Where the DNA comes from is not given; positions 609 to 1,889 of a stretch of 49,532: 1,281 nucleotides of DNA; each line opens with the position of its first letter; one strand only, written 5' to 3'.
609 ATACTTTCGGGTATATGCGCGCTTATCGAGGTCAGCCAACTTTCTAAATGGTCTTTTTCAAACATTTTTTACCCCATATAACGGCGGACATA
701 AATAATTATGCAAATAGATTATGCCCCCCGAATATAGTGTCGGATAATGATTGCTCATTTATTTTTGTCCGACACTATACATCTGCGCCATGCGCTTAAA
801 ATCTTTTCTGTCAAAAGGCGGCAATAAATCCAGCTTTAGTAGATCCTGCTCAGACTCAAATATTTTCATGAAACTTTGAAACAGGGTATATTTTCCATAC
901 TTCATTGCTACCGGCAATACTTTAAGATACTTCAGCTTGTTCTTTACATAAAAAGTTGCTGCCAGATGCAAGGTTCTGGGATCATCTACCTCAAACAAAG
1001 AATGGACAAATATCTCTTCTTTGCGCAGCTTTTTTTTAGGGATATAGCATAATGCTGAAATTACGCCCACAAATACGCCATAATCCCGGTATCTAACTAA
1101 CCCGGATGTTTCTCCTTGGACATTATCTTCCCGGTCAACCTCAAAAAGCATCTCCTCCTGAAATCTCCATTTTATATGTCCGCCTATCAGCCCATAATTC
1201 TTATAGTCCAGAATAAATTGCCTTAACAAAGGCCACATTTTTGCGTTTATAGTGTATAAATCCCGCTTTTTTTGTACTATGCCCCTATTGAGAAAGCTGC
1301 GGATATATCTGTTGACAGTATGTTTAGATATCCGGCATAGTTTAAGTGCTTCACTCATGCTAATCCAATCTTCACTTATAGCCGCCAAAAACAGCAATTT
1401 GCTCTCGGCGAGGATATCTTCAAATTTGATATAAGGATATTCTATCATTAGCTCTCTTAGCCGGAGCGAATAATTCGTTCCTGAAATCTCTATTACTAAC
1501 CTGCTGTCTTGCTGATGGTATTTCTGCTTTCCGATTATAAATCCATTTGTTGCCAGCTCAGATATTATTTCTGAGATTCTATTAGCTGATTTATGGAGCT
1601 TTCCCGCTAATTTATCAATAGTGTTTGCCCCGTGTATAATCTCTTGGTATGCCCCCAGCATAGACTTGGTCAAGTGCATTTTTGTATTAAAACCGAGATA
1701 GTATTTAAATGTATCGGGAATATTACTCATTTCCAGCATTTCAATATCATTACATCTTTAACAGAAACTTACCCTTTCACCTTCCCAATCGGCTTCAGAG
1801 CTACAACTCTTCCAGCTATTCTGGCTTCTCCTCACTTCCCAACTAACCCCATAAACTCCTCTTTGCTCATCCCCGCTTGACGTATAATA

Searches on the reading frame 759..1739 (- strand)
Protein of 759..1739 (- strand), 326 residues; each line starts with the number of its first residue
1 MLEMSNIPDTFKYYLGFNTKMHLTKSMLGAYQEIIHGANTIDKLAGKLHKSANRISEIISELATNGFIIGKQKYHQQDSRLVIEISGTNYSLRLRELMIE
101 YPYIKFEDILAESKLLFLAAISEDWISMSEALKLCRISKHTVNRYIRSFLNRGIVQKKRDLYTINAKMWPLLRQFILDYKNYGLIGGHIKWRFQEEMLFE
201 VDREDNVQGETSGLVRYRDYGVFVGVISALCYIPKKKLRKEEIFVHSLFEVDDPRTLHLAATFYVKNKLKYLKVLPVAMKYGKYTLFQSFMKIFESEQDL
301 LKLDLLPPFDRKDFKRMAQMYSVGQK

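Call 8: search_protein_families(library=pfam, proteins=[window:759-1739:-], max_evalue=0.01)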
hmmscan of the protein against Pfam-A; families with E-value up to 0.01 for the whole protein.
window:759-1739:- (326 aa): 6 families
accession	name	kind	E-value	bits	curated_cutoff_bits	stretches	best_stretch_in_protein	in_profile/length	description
PF13412.12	HTH_24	-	0.0002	21.3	21.9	0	126-156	18-48/48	Winged helix-turn-helix DNA-binding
PF12802.13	MarR_2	-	0.00043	20.8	27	1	115-160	11-55/61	MarR family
PF01978.25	TrmB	-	0.00045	20.4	25.6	0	29-69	12-53/68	Sugar-specific transcriptional regulator TrmB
PF25213.1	HVO_A0261_N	-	0.0021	18.3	35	1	116-164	15-63/86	HVO_A0261 N-terminal domain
PF13384.12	HTH_23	-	0.0052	17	24.6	0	126-154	18-46/50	Homeodomain-like domain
PF13551.12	HTH_29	-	0.0096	16.4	28.1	0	118-154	5-41/64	Winged helix-turn helix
